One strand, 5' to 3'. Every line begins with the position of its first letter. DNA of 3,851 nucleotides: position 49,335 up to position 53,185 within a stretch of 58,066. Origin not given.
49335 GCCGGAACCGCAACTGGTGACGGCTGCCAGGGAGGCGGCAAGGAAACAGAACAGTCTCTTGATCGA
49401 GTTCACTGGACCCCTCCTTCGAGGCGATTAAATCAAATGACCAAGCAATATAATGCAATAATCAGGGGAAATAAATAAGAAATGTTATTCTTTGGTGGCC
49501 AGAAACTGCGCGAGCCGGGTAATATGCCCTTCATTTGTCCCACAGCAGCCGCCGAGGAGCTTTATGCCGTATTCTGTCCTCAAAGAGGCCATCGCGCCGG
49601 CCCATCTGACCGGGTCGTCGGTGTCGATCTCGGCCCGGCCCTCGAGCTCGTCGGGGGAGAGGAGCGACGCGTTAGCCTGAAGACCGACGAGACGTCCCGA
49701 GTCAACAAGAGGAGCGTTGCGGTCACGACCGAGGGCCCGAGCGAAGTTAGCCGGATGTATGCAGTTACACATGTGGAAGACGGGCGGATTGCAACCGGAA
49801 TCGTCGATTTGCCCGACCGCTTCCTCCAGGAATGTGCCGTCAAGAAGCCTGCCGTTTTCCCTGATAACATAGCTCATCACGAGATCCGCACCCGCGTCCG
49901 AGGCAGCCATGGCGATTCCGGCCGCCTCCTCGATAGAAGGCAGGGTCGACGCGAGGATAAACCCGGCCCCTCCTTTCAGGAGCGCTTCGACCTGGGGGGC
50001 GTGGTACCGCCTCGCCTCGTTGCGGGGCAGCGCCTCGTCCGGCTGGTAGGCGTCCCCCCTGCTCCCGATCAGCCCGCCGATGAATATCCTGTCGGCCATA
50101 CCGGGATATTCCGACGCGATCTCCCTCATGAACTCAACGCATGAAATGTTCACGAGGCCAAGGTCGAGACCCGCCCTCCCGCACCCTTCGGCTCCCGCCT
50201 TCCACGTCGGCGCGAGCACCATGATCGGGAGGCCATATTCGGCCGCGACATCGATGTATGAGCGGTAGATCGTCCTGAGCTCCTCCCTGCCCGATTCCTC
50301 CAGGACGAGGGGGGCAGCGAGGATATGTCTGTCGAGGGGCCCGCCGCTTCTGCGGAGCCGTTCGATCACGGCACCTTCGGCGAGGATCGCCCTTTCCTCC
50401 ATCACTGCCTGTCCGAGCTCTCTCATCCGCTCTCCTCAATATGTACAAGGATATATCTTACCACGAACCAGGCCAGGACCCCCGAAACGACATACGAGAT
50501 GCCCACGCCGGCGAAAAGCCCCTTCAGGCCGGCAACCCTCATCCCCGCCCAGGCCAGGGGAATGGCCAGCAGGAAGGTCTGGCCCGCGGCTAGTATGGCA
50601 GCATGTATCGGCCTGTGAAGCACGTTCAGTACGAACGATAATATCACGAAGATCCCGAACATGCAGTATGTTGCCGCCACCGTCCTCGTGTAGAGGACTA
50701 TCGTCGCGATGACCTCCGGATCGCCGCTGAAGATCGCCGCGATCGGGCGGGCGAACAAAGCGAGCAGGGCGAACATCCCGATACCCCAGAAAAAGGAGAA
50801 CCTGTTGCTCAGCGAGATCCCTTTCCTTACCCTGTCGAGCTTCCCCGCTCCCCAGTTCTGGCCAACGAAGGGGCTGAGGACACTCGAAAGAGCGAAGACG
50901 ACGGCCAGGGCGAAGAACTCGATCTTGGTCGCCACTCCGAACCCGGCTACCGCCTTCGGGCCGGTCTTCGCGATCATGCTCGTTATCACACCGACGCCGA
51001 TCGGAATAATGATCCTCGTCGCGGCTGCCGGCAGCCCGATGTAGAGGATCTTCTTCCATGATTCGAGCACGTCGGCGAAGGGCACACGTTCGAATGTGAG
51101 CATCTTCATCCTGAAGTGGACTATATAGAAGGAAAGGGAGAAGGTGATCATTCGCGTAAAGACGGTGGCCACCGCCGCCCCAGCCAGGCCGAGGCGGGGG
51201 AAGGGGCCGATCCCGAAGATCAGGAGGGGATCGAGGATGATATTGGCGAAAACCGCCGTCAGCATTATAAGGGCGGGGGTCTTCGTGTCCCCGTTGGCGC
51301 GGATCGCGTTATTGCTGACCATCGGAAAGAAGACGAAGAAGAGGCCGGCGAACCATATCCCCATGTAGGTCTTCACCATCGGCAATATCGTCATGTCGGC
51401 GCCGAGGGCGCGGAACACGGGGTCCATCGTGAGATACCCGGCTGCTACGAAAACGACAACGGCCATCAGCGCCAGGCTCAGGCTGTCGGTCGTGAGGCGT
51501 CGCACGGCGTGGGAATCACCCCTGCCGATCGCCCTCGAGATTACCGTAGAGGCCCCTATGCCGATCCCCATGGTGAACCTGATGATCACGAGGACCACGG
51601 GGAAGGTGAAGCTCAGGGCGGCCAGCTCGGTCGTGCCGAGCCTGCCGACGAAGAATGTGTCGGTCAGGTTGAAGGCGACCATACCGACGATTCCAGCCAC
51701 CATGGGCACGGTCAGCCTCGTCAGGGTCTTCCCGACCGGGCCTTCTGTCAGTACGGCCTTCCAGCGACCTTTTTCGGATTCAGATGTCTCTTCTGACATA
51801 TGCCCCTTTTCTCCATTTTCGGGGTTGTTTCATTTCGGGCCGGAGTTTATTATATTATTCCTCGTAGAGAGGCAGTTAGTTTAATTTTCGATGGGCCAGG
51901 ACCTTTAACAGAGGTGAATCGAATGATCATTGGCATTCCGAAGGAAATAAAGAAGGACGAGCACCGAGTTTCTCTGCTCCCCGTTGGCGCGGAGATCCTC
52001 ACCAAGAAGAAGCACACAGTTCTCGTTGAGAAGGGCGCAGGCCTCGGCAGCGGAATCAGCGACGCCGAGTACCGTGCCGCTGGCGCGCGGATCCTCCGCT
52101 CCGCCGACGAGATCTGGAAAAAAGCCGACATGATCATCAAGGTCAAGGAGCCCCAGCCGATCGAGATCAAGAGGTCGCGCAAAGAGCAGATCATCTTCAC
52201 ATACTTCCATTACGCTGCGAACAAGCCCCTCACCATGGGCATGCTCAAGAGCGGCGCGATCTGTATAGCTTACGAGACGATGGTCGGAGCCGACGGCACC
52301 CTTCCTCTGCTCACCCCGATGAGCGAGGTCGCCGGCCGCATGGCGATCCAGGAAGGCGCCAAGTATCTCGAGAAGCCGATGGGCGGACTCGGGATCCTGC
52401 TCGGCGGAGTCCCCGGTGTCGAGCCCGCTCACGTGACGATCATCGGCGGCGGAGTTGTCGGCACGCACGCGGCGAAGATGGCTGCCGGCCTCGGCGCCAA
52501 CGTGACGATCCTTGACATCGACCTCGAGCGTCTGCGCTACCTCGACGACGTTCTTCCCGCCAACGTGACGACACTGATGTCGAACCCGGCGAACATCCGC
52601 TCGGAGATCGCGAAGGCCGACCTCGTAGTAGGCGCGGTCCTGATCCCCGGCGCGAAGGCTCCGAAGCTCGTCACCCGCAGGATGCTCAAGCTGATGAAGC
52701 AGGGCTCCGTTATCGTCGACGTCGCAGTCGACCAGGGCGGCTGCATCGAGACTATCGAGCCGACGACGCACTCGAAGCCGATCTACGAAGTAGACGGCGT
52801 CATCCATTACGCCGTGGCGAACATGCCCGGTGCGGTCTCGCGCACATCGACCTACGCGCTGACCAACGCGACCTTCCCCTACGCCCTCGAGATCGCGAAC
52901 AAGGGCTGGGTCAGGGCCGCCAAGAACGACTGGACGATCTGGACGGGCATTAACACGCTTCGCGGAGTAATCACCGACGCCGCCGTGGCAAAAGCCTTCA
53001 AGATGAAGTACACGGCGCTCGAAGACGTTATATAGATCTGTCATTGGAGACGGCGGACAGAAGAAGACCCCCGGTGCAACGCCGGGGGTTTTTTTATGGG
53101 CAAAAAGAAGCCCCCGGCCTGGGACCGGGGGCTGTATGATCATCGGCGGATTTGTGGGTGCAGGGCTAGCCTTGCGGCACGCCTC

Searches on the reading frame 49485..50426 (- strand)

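Call 47: search_protein_families(library=pfam, proteins=[window:49485-50426:-], max_evalue=0.0001)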
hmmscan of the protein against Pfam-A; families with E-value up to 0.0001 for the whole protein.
window:49485-50426:- (313 aa): 1 family
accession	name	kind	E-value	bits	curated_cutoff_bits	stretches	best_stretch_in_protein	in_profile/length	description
PF02574.22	S-methyl_trans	-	4.2e-31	109.3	22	1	17-308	4-282/283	Homocysteine S-methyltransferase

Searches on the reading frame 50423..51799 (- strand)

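Call 47: search_protein_families(library=pfam, proteins=[window:50423-51799:-], max_evalue=0.0001)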
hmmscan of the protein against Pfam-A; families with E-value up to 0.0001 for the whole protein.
window:50423-51799:- (458 aa): 1 family
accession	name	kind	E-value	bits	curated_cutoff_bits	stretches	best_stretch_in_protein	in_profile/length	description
PF01554.23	MatE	-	8.4e-44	149.5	24.9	2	32-192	1-161/161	MatE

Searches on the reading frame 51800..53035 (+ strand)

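Call 47: search_protein_families(library=pfam, proteins=[window:51800-53035:+], max_evalue=0.0001)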
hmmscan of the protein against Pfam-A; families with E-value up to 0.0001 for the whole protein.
window:51800-53035:+ (411 aa): 5 families
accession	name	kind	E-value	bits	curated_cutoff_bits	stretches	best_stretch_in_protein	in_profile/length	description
PF01262.27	AlaDh_PNT_C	-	1.9e-89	299.1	23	1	182-392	1-212/214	Alanine dehydrogenase/PNT, C-terminal domain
PF05222.21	AlaDh_PNT_N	-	1.7e-44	151.8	30.4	1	45-178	1-136/136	Alanine dehydrogenase/PNT, N-terminal domain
PF02826.25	2-Hacid_dh_C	-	1.5e-06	28.1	25.1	1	209-309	36-127/178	D-isomer specific 2-hydroxyacid dehydrogenase, NAD binding domain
PF07992.20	Pyr_redox_2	-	8.4e-06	25.8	26.1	1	199-252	136-185/291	Pyridine nucleotide-disulphide oxidoreductase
PF00070.33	Pyr_redox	-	2e-05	25.4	22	1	211-261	1-51/82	Pyridine nucleotide-disulphide oxidoreductase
